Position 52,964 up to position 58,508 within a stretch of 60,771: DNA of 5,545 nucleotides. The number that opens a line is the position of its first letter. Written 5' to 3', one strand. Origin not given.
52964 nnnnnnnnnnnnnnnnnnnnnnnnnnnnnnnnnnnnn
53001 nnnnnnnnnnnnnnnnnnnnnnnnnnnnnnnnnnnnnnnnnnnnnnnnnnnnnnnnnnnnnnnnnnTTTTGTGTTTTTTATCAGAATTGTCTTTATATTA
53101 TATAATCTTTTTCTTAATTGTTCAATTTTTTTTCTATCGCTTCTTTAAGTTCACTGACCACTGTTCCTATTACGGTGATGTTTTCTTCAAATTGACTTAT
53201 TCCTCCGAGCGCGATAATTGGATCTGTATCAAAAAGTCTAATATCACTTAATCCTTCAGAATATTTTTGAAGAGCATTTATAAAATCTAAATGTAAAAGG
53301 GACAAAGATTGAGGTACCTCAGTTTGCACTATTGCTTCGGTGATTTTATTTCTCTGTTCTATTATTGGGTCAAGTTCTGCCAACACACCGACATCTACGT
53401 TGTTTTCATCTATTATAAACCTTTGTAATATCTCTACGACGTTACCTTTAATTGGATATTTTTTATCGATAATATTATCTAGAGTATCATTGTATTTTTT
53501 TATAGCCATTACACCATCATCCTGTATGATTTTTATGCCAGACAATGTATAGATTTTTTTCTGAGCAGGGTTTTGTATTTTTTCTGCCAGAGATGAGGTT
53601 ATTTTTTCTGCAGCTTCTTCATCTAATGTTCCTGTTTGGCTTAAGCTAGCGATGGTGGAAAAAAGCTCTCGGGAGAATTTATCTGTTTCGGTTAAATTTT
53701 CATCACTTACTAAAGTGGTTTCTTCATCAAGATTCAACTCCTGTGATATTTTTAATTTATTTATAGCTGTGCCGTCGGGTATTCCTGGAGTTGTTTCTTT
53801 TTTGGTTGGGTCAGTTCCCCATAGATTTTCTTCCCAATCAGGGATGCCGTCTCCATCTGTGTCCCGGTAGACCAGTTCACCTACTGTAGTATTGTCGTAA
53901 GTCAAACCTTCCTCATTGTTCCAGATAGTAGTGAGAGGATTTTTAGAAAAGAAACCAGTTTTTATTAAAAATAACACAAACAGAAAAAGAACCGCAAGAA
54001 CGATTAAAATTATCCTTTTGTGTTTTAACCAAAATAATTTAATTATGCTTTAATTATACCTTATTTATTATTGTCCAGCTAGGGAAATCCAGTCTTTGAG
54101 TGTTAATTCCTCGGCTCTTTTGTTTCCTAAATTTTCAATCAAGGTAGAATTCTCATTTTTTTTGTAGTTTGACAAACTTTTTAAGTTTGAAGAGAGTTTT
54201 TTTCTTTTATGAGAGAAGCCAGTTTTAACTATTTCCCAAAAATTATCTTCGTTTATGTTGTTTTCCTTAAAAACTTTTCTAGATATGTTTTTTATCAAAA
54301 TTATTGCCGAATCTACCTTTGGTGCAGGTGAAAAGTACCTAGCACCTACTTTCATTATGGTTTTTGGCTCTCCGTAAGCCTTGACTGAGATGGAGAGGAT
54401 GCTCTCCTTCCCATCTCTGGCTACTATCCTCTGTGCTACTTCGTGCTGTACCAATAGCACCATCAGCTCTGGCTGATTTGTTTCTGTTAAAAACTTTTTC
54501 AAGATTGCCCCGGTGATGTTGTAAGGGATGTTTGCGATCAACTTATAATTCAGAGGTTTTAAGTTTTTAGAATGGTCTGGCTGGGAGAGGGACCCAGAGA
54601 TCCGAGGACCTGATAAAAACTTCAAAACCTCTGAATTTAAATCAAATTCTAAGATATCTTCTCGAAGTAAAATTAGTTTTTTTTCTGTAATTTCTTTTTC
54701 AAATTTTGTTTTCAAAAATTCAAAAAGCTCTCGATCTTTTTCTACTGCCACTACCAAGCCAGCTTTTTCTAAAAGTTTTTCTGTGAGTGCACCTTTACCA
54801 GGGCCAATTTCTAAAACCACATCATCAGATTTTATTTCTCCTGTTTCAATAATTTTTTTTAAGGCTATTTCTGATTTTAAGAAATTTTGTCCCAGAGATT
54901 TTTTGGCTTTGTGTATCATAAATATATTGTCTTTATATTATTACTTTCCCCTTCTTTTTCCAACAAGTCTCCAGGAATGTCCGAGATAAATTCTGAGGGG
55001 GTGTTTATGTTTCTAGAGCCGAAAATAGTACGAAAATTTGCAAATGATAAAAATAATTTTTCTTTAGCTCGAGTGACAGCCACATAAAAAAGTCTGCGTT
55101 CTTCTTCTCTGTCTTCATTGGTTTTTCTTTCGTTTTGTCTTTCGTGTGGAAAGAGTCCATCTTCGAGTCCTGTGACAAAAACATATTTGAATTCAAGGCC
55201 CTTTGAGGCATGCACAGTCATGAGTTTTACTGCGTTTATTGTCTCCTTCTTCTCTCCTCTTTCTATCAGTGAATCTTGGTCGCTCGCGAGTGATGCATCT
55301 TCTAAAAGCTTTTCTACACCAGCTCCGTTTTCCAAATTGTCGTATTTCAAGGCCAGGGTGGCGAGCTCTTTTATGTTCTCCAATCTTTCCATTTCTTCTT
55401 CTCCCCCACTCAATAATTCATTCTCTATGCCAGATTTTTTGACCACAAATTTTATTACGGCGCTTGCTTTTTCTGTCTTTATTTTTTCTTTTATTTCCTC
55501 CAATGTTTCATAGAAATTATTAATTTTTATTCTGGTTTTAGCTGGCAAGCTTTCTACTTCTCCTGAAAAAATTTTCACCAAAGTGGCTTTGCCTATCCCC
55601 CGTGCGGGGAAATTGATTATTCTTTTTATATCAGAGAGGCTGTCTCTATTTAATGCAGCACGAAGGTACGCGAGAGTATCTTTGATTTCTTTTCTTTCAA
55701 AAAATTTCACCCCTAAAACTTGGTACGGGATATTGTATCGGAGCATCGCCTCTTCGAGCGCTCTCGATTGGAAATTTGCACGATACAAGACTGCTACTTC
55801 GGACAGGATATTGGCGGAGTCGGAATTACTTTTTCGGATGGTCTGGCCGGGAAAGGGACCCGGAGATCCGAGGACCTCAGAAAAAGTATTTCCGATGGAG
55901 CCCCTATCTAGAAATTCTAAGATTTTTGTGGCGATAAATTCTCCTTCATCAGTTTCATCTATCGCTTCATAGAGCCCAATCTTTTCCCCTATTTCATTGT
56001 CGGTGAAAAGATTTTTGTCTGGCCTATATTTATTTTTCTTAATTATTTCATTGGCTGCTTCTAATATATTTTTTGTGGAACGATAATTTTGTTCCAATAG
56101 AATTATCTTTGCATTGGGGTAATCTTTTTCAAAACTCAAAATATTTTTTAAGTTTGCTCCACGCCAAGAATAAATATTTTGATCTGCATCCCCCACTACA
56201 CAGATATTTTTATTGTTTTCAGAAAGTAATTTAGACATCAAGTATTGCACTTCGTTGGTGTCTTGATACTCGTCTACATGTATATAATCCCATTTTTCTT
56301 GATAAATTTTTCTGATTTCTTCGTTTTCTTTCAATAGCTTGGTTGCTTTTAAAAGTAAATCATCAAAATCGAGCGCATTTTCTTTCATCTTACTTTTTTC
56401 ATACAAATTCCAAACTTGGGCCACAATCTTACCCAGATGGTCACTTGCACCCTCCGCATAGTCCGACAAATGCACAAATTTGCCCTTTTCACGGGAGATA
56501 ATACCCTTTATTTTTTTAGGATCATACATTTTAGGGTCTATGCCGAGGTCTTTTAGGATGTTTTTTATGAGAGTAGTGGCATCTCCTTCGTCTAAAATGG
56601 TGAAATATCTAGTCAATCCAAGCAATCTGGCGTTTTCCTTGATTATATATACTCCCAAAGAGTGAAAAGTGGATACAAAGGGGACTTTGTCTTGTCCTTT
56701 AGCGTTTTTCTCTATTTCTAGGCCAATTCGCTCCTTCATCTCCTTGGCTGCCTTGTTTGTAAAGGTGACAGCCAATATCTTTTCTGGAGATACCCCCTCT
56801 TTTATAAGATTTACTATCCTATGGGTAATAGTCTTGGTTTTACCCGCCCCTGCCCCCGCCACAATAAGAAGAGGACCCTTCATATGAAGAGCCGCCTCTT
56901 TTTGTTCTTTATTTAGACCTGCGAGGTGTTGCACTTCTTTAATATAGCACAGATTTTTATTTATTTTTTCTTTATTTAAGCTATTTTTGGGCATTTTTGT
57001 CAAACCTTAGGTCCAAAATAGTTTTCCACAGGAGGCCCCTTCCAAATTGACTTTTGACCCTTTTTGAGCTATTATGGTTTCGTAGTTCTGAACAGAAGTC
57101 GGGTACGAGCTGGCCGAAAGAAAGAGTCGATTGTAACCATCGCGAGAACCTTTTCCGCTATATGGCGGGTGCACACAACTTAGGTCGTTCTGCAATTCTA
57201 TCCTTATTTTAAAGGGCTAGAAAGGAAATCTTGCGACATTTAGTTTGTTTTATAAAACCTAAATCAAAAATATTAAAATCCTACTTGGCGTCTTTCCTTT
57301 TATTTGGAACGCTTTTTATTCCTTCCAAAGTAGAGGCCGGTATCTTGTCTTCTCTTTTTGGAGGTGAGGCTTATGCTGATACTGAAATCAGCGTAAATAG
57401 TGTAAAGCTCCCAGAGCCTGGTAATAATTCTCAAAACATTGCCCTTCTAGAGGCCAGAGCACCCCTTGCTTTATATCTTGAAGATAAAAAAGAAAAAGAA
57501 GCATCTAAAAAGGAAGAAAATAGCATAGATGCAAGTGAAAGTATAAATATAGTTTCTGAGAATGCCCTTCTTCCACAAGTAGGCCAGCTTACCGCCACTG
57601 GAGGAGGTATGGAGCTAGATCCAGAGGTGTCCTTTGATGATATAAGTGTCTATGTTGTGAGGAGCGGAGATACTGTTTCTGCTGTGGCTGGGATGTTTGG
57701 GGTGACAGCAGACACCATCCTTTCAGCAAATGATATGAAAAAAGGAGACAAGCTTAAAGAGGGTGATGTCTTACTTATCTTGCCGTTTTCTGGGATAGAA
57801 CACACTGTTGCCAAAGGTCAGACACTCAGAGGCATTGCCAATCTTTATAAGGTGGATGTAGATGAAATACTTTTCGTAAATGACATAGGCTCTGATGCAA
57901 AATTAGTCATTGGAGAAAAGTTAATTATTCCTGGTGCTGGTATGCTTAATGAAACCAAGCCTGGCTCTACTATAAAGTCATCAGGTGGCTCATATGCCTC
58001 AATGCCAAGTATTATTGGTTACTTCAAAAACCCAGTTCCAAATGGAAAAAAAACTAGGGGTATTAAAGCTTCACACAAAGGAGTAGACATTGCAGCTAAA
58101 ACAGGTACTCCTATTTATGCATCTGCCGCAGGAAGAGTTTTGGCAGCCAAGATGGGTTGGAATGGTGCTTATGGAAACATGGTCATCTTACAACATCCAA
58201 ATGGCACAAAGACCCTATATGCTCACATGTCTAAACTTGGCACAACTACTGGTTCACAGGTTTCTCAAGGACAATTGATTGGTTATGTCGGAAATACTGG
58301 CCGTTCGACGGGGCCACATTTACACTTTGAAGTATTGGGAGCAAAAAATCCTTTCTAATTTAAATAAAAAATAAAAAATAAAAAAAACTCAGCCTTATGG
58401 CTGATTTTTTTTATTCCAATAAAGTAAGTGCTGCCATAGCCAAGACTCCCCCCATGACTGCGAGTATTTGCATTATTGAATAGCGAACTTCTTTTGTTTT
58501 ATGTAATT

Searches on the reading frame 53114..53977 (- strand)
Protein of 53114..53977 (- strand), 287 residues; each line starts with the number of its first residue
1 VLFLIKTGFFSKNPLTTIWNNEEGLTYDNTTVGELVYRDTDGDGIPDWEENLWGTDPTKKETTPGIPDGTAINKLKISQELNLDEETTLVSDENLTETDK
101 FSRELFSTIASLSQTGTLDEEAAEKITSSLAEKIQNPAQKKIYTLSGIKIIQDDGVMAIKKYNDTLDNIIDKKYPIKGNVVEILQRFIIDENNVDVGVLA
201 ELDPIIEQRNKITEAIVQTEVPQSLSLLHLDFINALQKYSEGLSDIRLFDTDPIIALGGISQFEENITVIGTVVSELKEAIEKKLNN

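Call 56: search_protein_families(library=pfam, proteins=[window:53114-53977:-], max_evalue=0.001)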
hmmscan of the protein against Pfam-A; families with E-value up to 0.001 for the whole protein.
window:53114-53977:- (287 aa): 1 family
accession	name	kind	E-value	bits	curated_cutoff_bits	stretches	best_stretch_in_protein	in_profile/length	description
PF18884.5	TSP3_bac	-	2.9e-06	27.5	25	1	39-59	1-21/22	Bacterial TSP3 repeat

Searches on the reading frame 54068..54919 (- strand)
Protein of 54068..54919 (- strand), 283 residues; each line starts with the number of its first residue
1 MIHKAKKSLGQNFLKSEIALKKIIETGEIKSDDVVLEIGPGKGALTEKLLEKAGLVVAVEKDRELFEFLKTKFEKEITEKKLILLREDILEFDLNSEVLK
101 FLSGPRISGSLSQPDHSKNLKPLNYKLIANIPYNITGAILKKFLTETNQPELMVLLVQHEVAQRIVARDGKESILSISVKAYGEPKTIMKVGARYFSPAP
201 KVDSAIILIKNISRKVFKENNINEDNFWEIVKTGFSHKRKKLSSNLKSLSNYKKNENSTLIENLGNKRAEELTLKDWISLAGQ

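Call 16: search_solved_structures(query=window:54068-54919:-, show_alignments=2)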
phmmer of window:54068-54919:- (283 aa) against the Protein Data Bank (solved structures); distinct sequences matched with E-value up to 0.001: 34.
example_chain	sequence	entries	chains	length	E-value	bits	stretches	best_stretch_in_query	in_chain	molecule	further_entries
6ifs_A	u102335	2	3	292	3.2e-31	112.1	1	5-281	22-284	Ribosomal RNA small subunit methyltransferase A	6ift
7v2l_W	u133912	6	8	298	3.5e-31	111.9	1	5-281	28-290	Ribosomal RNA small subunit methyltransferase A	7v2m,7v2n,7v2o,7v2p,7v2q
6ifx_A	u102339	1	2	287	2.8e-30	109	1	5-281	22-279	Ribosomal RNA small subunit methyltransferase A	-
6ifw_A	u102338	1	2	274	3.8e-29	105.3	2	127-281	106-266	Ribosomal RNA small subunit methyltransferase A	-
3tqs_A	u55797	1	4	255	1.5e-28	103.3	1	6-280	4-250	Ribosomal RNA small subunit methyltransferase A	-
8x4g_A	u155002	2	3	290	3.6e-26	95.5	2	125-264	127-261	Probable ribosomal RNA small subunit methyltransferase A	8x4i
8x3w_A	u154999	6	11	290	7.8e-26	94.4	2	122-264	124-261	Probable ribosomal RNA small subunit methyltransferase A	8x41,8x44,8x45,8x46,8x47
6ifv_A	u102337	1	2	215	7.2e-25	91.2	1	5-208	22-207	Ribosomal RNA small subunit methyltransferase A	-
8x4l_A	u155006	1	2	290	7.6e-25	91.1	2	122-264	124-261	Probable ribosomal RNA small subunit methyltransferase A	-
8x4o_A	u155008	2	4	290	1.4e-24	90.3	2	122-264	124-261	Probable ribosomal RNA small subunit methyltransferase A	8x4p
6rbd_y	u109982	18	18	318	1.7e-24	90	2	4-94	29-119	Dimethyladenosine transferase | rRNA adenine N(6)-methyltransferase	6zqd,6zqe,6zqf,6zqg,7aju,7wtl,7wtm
3grr_A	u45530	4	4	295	8.5e-24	87.7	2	123-270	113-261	Dimethyladenosine transferase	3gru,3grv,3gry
1zq9_A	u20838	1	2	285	6.5e-23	84.8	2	8-94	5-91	Probable dimethyladenosine transferase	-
6w6c_A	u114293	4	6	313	1.1e-22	84.1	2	8-94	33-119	Probable dimethyladenosine transferase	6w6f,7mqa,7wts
3fyc_A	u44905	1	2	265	6.5e-22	81.5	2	122-270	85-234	Probable dimethyladenosine transferase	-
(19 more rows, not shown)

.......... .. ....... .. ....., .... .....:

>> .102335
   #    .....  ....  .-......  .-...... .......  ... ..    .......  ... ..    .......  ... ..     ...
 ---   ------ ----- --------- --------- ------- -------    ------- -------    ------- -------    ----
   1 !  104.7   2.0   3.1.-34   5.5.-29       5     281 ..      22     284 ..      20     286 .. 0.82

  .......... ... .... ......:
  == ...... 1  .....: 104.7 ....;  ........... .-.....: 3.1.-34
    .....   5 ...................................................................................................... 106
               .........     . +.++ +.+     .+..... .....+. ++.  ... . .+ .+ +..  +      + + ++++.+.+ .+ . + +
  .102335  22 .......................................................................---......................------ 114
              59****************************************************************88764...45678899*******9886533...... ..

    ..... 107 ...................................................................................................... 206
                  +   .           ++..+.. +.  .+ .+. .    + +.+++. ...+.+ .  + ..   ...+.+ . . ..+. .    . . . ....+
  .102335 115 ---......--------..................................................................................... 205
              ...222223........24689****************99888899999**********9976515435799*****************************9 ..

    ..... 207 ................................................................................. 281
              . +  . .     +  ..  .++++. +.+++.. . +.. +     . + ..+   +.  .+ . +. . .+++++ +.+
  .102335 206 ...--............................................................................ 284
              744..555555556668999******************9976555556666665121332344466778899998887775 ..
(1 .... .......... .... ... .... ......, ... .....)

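Call 18: find_homologous_proteins(query=window:54068-54919:-, max_evalue=1e-20)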
Query window:54068-54919:- (283 aa): 7890 proteins with E <= 1e-20 among 8000 candidates; the best 120 are listed.
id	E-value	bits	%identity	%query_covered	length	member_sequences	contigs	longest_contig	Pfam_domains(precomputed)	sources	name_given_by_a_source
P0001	1.1e-173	594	100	100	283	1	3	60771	PF00398.27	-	-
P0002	2.3e-134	465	80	100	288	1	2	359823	PF00398.27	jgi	jgi:16S rRNA (adenine1518-N6/adenine1519-N6)-dimethyltransferase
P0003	5.5e-134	464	80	99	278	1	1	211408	PF00398.27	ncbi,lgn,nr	ncbi:MAG: 16S rRNA (adenine(1518)-N(6)/adenine(1519)-N(6))-dimethyltransferase RsmA [Candidatus Pace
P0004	2.1e-124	432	74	98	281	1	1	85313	PF00398.27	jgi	jgi:16S rRNA (adenine1518-N6/adenine1519-N6)-dimethyltransferase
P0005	2.2e-123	429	73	99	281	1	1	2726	PF00398.27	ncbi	-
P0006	3.3e-122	425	76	99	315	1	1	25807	PF00398.27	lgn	-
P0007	5.9e-122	424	74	99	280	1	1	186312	PF00398.27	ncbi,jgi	ncbi:MAG: 16S rRNA (adenine(1518)-N(6)/adenine(1519)-N(6))-dimethyltransferase RsmA [Candidatus Pace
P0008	2.6e-121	422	72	99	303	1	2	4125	PF00398.27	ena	-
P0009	4.3e-121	421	74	99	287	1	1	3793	PF00398.27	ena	-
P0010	6.5e-121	421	73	99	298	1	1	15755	PF00398.27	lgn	-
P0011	6.9e-121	421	75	98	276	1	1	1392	PF00398.27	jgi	jgi:16S rRNA (adenine1518-N6/adenine1519-N6)-dimethyltransferase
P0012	9.1e-121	420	75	98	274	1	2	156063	PF00398.27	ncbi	ncbi:MAG: 16S rRNA (adenine(1518)-N(6)/adenine(1519)-N(6))-dimethyltransferase RsmA [Minisyncoccia b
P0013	1.3e-120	420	70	99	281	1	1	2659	PF00398.27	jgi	-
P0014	2.0e-120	419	73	99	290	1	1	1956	PF00398.27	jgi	-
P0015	4.3e-120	418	71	99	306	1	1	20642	PF00398.27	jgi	jgi:16S rRNA (adenine1518-N6/adenine1519-N6)-dimethyltransferase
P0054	6.3e-109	382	66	99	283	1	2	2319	PF00398.27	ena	-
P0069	2.8e-107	376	70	99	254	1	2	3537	PF00398.27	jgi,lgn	jgi:16S rRNA (adenine1518-N6/adenine1519-N6)-dimethyltransferase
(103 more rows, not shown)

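Call 21: find_related_loci(query=window:54068-54919:-, collection=genome_contigs, flank=3500)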
Query window:54068-54919:- (283 aa) in genome_contigs; peptide patterns used: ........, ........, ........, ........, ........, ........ (x = any residue, [..] = any of these).
255 stretches matched a pattern; 105 encode a relative of the query (tblastn E <= 1e-3); the best 80 are kept; 80 distinct loci.
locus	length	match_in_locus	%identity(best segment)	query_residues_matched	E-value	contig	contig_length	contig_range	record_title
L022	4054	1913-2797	68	1-280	3e-123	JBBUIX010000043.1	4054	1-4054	MAG: Patescibacteria group bacterium isolate H43-bin140_1 H43_bin140_1_000000000043, whole genome shotgun sequence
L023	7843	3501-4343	67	1-281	1e-118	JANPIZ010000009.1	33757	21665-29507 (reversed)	MAG: Candidatus Nomurabacteria bacterium isolate VAR_61_metabat_48 VAR_61_k141_1069188, whole genome shotgun sequence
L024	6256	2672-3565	65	1-281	2e-118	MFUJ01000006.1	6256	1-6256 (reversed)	MAG: Candidatus Nomurabacteria bacterium RIFCSPHIGHO2_12_FULL_37_29 rifcsphigho2_12_scaffold_151303, whole genome shotgu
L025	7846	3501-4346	69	1-281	9e-118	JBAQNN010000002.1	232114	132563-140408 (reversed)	MAG: Minisyncoccia bacterium isolate MFD12002_ilm_asm_bin51 k127_95506, whole genome shotgun sequence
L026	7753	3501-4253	70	4-278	6e-118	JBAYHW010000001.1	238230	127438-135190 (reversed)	MAG: Candidatus Paceibacterota bacterium isolate SO_2016_GW1_159 scaffold00084_OW334_2016, whole genome shotgun sequence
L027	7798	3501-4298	70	1-281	7e-118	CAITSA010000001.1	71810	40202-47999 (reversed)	uncultured bacterium isolate AlinenLipids_bin-4835 genome assembly, contig: bin-4835:01/31, whole genome shotgun sequenc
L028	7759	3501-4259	68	1-281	9e-116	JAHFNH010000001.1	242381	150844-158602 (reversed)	MAG: Candidatus Nomurabacteria bacterium isolate nzgw476 NODE_20_length_242382_cov_6.510111, whole genome shotgun sequen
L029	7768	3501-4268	65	1-283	2e-114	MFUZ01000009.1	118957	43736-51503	MAG: Candidatus Nomurabacteria bacterium RIFCSPLOWO2_01_FULL_41_18 rifcsplowo2_01_scaffold_87, whole genome shotgun sequ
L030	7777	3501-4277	67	1-280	1e-113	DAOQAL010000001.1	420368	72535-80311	MAG TPA_asm: Candidatus Paceibacterota bacterium isolate AMR_MDS_1263 NODE_1_length_420368_cov_23.229993, whole genome s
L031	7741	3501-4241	65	1-281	3e-111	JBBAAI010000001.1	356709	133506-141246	MAG: Candidatus Paceibacterota bacterium isolate SO_2017_GW3_38 scaffold_38_c1_OW296A_2017, whole genome shotgun sequenc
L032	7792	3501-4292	65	1-280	2e-111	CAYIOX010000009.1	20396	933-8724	MAG TPA_asm: uncultured Candidatus Saccharibacteria bacterium isolate ERP119705_co3_374 genome assembly, contig: NODE_30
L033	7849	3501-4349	63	1-281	7e-111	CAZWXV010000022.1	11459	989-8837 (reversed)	MAG TPA_asm: uncultured Candidatus Saccharibacteria bacterium isolate SRP050083_co1_472 genome assembly, contig: NODE_26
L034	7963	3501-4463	61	6-281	2e-115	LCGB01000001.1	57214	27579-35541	MAG: Candidatus Nomurabacteria bacterium GW2011_GWB1_43_19 UV85_C0001, whole genome shotgun sequence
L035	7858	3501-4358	65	1-281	2e-109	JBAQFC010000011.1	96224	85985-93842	MAG: Minisyncoccia bacterium isolate MFD12003_ilm_asm_bin59 k127_30782, whole genome shotgun sequence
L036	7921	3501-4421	59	2-282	5e-109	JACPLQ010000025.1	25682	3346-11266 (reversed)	MAG: Candidatus Nomurabacteria bacterium isolate NC_groundwater_525_Ag_S-0.1um_41_10 S35_SO-1_scaffold_499512, whole gen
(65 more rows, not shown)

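Call 65: predict_structure(alignment_id=A1)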
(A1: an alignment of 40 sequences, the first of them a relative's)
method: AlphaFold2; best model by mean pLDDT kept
length: 283 residues; sequences in the alignment: 40
mean_pLDDT: 85.8   pTM: 0.83
mean pLDDT of the five models: 85.8, 83.5, 83.1, 82.8, 82.1
residues with pLDDT >= 90: 174; 70-90: 73; 50-70: 22; < 50: 14
segments of 3 or more residues with pLDDT < 50: 1-10
pLDDT, mean of each block of 10 residues (from residue 1): 41 79 96 94 94 95 93 96 92 78 55 52 86 82 92 94 88 94 97 81 93 96 94 91 88 76 90 94 88
secondary structure, 60 per line:
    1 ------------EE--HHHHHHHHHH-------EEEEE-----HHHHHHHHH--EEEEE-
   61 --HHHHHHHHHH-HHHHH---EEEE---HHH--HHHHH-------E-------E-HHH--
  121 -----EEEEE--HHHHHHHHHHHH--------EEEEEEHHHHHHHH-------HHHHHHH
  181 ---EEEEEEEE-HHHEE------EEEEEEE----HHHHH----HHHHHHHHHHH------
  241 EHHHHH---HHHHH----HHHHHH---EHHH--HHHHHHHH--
elements in order: H17-26 E34-38 H44-52 E55-59 H63-72 H74-78 E82-85 H94-98 E126-130 H133-144 E153-158 H159-166 H174-180 E184-191 E204-210 H215-219 H224-234 H242-246 H250-254 H259-264 H274-281
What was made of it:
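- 54547..54637 (-): Copy 3, complete hairpin in rsmA. Core 54574-54610 (unit reads on the minus strand, same sense as the gene), arms 54547-54568 and 54616-54637. Encodes ............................. AlphaFold pLDDT 52-55 over the insert against 85.8 overall (call 65).
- On Rickettsia palindromic elements: The RsmA insert has pLDDT 52-55 on a fold with mean 85.8 (call 65).
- The RsmA insert is low-confidence coil on an otherwise confident fold (call 65).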

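Call 70: find_encoding_contigs(protein=P0069, flank=300, max_places=1)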
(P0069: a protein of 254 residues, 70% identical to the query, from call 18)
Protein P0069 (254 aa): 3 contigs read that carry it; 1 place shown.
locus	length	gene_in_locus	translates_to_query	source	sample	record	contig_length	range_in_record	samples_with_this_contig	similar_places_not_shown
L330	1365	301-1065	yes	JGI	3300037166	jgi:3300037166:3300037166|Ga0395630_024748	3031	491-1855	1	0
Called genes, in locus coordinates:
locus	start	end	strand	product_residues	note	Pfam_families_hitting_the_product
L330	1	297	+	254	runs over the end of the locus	PF01040:UbiA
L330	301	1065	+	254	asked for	PF00398:RrnaAD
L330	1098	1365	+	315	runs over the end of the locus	-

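Call 71: find_encoding_contigs(protein=P0054, flank=300, max_places=1)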
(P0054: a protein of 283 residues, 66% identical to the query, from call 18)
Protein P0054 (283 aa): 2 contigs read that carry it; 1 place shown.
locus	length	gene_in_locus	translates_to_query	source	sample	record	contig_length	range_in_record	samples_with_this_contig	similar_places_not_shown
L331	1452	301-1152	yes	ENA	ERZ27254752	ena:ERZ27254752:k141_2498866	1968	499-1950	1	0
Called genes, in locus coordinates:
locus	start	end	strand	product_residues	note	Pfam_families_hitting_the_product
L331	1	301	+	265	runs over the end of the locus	?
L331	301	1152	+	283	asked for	PF00398:RrnaAD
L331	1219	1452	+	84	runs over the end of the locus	?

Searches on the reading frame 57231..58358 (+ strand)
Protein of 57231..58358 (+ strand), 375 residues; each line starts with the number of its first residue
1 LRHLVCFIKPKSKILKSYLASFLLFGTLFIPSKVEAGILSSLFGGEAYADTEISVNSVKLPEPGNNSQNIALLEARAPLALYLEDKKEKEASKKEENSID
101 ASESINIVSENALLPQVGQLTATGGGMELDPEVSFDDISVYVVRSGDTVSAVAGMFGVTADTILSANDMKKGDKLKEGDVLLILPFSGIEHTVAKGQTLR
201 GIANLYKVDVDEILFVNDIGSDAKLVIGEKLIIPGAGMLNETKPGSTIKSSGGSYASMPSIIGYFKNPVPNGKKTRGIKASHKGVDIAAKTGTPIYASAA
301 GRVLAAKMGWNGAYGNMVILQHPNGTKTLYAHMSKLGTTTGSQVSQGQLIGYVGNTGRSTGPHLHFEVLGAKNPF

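Call 56: search_protein_families(library=pfam, proteins=[window:57231-58358:+], max_evalue=0.001)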
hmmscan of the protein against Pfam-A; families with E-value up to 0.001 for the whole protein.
window:57231-58358:+ (375 aa): 4 families
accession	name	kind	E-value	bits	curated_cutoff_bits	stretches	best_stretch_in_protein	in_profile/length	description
PF01551.29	Peptidase_M23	-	1.4e-34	118.6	28.7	1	281-371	2-90/96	Peptidase family M23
PF01476.26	LysM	-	3.8e-21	75.2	20.9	2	191-234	1-43/43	LysM domain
PF23473.1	LysM3_LYK4_5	-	8.9e-10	38.9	29.3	1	141-171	5-35/48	LYK4/5 LysM3 domain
PF23446.1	LysM1_NFP_LYK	-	5.1e-07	30.9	36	0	147-183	16-53/60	NFP/LYK LysM1 domain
